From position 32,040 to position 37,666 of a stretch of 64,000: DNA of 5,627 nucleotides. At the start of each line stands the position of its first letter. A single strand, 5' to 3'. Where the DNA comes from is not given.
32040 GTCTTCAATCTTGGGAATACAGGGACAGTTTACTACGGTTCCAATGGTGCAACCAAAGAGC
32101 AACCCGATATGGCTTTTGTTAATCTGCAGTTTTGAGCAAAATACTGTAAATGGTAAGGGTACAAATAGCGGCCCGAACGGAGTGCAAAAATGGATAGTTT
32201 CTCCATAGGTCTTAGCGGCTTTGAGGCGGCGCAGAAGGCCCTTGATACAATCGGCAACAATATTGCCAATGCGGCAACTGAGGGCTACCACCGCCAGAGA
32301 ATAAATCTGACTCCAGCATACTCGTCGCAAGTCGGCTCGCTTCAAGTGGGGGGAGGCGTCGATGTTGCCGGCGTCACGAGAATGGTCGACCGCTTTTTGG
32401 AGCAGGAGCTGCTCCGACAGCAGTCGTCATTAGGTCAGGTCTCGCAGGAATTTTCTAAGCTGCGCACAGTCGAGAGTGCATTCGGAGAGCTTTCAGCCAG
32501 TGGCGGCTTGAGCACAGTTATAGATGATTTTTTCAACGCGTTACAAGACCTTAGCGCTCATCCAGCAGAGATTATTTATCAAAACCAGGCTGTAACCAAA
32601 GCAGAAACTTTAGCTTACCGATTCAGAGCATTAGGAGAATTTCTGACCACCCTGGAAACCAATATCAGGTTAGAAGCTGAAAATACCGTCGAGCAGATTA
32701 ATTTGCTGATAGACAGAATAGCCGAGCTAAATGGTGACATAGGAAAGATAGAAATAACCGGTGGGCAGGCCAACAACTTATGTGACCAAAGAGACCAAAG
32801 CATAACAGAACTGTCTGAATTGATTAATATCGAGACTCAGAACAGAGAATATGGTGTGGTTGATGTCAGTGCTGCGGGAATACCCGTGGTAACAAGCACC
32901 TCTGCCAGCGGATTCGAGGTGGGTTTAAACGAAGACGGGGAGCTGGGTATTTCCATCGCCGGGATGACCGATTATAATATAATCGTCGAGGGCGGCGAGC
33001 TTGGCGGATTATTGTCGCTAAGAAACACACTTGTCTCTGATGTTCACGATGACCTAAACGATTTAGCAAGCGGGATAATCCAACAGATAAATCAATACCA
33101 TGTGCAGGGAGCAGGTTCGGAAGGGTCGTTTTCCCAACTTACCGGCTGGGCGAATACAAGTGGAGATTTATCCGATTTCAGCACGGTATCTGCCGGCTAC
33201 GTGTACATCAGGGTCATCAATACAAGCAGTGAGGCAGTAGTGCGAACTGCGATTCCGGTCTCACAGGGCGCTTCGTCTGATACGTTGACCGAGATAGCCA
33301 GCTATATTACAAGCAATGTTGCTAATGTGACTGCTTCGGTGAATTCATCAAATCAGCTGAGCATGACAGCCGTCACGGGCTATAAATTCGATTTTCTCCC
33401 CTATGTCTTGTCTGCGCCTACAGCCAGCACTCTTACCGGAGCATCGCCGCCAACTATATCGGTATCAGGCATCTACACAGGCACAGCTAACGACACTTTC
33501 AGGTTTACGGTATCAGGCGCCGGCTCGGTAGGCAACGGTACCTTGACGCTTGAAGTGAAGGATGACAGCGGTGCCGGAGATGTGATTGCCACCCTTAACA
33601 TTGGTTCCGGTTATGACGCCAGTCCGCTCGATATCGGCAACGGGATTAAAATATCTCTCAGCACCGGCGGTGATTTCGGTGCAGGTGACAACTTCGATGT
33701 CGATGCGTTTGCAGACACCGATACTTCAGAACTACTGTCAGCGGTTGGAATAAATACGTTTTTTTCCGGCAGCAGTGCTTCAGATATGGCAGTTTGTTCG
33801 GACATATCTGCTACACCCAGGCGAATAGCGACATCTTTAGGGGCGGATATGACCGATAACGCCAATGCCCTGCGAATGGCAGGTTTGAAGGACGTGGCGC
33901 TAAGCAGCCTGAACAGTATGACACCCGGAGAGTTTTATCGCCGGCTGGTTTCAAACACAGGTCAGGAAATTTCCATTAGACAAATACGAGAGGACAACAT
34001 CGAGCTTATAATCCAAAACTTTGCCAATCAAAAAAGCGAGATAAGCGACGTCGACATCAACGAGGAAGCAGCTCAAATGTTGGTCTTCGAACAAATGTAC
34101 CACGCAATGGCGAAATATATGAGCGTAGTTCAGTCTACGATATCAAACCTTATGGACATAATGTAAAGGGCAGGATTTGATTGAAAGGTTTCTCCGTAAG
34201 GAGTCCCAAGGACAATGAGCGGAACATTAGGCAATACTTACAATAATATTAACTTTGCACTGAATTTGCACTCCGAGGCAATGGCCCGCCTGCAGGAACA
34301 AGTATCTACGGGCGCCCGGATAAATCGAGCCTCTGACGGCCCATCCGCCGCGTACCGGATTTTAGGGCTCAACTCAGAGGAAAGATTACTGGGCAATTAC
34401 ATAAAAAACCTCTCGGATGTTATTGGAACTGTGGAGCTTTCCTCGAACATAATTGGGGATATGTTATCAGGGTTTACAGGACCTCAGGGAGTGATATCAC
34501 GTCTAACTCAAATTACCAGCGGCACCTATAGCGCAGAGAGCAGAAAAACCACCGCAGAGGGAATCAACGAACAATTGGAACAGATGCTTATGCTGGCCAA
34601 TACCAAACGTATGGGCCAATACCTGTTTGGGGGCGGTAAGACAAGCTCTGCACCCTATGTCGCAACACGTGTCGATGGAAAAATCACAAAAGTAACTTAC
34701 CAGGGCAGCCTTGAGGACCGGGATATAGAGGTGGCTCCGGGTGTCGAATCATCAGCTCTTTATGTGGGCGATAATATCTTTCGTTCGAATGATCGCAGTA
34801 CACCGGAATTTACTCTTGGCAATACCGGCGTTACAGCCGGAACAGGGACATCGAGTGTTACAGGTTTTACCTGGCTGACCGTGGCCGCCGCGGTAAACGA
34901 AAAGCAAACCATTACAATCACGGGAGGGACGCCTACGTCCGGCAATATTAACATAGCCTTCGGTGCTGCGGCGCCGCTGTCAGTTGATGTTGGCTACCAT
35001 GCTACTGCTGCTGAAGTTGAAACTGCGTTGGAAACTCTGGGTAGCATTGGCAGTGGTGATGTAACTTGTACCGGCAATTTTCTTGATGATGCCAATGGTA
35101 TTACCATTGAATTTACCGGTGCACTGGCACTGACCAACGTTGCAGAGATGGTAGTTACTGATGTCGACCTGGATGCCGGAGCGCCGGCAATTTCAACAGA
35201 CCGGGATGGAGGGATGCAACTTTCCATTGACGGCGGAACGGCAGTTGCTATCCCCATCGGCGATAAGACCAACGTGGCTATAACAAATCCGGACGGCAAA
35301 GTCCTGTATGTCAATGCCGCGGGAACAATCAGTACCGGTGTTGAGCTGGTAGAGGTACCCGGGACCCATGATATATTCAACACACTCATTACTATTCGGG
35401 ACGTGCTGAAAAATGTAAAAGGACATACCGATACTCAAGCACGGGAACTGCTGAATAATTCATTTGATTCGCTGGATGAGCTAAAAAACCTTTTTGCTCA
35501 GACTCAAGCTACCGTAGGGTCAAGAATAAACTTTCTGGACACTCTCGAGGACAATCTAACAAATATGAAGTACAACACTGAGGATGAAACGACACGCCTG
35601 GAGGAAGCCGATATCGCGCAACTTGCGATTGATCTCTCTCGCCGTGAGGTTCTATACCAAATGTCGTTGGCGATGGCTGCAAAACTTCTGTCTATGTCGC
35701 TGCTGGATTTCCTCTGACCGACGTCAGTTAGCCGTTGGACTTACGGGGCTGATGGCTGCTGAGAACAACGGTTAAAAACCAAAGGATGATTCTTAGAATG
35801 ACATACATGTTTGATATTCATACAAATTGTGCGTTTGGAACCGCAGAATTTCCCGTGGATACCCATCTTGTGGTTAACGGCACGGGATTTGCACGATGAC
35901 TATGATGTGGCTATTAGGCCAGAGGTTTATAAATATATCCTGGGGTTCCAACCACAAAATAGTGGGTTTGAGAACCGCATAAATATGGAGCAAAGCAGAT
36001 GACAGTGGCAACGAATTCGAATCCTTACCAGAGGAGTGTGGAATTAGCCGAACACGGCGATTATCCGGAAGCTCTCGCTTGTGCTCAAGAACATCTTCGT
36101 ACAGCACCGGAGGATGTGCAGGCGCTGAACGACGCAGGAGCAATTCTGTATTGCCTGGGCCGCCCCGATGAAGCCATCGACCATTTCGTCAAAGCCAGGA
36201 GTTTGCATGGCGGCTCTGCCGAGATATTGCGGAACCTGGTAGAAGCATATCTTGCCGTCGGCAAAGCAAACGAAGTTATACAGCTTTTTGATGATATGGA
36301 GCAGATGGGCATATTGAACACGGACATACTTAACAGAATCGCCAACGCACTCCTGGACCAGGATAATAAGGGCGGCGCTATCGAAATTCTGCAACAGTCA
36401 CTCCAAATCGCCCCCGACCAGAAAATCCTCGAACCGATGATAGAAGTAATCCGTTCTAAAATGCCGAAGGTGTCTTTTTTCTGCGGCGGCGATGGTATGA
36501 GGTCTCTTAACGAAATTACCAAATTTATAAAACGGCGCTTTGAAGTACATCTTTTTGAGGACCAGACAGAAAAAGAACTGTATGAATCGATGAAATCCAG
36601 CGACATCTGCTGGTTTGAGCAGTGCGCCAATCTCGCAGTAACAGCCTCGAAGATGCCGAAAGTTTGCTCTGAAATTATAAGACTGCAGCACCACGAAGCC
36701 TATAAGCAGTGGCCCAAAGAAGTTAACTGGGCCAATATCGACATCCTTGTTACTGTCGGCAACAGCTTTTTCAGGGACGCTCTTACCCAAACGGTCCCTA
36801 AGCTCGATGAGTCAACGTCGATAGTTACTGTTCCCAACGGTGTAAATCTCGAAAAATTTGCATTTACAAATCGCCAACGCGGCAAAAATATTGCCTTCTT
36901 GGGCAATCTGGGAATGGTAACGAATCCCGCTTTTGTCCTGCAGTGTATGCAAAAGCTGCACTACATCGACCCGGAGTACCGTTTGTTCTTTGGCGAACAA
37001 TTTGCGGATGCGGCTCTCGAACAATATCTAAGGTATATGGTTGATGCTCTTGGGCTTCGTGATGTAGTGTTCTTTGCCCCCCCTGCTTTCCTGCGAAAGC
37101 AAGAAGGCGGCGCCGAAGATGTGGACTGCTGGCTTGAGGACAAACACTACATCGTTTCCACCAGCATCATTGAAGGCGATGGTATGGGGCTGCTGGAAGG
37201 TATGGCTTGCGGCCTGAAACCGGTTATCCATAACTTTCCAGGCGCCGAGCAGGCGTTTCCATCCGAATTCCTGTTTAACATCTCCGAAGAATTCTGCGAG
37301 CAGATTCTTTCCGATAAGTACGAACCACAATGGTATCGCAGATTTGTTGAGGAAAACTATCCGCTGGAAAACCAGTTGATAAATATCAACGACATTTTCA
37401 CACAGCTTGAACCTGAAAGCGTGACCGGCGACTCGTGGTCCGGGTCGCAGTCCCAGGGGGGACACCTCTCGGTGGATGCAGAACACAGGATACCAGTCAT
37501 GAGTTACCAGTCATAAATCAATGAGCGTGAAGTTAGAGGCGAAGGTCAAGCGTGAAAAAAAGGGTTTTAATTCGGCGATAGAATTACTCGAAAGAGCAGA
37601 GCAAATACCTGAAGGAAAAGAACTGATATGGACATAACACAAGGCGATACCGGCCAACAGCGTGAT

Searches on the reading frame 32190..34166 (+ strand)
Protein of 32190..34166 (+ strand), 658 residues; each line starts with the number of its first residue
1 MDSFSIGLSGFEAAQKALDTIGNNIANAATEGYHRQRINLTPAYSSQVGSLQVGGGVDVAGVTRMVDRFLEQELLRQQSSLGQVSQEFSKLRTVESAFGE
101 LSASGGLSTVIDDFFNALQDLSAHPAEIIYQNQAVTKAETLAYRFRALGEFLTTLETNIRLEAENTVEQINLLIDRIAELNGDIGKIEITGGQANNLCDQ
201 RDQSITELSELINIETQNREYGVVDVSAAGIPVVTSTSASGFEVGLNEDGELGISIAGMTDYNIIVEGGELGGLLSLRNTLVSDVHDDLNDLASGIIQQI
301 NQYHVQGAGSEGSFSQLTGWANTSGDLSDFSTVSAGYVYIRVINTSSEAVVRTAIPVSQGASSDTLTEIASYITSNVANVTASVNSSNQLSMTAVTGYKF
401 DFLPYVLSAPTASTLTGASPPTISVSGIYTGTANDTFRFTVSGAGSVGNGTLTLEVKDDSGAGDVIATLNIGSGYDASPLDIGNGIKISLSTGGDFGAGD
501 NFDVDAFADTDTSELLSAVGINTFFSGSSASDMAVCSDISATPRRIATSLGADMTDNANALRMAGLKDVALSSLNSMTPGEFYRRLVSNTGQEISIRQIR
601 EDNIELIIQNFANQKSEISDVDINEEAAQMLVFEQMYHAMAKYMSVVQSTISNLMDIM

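Call 40: search_protein_families(library=pfam, proteins=[window:32190-34166:+], max_evalue=0.001)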
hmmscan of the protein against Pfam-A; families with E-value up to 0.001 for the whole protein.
window:32190-34166:+ (658 aa): 2 families
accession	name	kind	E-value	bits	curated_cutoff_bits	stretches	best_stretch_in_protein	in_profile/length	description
PF22638.1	FlgK_D1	-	3.2e-49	168.1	28.6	1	92-313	2-227/233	Flagellar hook-associated protein FlgK helical domain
PF00460.25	Flg_bb_rod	-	1.4e-08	35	20.7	1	6-33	3-30/31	Flagella basal body rod protein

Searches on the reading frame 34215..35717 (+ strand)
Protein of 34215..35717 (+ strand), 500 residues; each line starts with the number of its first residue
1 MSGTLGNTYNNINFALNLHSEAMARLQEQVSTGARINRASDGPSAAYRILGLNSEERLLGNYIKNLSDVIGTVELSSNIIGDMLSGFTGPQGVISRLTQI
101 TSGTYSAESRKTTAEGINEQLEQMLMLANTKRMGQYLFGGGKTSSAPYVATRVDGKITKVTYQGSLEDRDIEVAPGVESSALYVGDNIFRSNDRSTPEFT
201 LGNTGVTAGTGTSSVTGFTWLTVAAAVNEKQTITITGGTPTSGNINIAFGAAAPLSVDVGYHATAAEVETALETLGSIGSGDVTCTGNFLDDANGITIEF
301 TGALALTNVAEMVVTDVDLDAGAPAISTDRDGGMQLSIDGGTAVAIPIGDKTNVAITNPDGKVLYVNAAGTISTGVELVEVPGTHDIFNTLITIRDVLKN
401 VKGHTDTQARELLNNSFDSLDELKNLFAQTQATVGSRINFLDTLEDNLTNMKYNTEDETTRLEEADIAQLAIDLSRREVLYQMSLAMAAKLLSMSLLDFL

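Call 40: search_protein_families(library=pfam, proteins=[window:34215-35717:+], max_evalue=0.001)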
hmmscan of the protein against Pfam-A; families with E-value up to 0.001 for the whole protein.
window:34215-35717:+ (500 aa): 2 families
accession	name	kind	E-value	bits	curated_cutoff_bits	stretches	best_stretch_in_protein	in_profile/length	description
PF00669.25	Flagellin_N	-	3.1e-11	44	26.6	1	13-142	11-138/139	Bacterial flagellin N-terminal helical region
PF00700.27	Flagellin_C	-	5.3e-08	33.5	23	1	420-500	4-86/86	Bacterial flagellin C-terminal helical region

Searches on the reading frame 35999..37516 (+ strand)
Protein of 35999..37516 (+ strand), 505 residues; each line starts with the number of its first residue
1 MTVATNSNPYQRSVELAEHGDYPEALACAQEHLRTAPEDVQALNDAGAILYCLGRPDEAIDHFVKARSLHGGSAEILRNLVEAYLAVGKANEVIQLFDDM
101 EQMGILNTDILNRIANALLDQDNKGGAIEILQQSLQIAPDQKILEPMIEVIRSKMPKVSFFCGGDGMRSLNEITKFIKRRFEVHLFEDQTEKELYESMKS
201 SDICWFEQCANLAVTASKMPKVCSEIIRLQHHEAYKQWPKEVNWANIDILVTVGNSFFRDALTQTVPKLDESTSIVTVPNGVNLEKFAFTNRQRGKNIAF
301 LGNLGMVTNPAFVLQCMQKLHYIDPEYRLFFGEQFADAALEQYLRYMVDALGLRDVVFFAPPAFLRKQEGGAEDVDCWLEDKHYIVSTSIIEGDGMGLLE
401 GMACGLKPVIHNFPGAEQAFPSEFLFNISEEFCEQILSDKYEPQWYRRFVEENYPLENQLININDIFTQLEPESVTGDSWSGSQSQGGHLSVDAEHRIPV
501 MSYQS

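Call 40: search_protein_families(library=pfam, proteins=[window:35999-37516:+], max_evalue=0.001)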
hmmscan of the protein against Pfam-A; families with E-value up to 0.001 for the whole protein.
window:35999-37516:+ (505 aa): 12 families
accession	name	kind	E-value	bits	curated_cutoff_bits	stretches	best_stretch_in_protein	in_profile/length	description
PF07719.23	TPR_2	-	2.9e-12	46.1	27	0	41-69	2-30/34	Tetratricopeptide repeat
PF13428.12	TPR_14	-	1e-10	41.6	23.5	0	42-82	3-43/44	Tetratricopeptide repeat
PF00515.34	TPR_1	-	1e-10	41.4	27.8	0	41-69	2-30/34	Tetratricopeptide repeat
PF13424.12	TPR_12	-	4.2e-09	36.9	30.1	1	41-97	4-68/77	Tetratricopeptide repeat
PF14559.12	TPR_19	-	2.4e-08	34.6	25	1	54-99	5-50/68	Tetratricopeptide repeat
PF13374.12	TPR_10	-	4.8e-08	33.2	27.5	0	110-137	4-31/42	Tetratricopeptide repeat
PF00534.26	Glycos_transf_1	-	7.8e-08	32.5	26.4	1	290-419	10-130/172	Glycosyl transferases group 1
PF13432.12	TPR_16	-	1e-07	32.7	32.7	1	15-66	6-57/65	Tetratricopeptide repeat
PF13692.12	Glyco_trans_1_4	-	1.4e-05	25.8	27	1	296-436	2-136/142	Glycosyl transferases group 1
PF13371.12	TPR_9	-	1.5e-05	25.4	35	1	18-63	7-52/73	Tetratricopeptide repeat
PF13176.12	TPR_7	-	0.00026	21.3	27.9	0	111-141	2-32/36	Tetratricopeptide repeat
PF13181.12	TPR_8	-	0.00077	19.9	25.7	0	109-140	2-33/34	Tetratricopeptide repeat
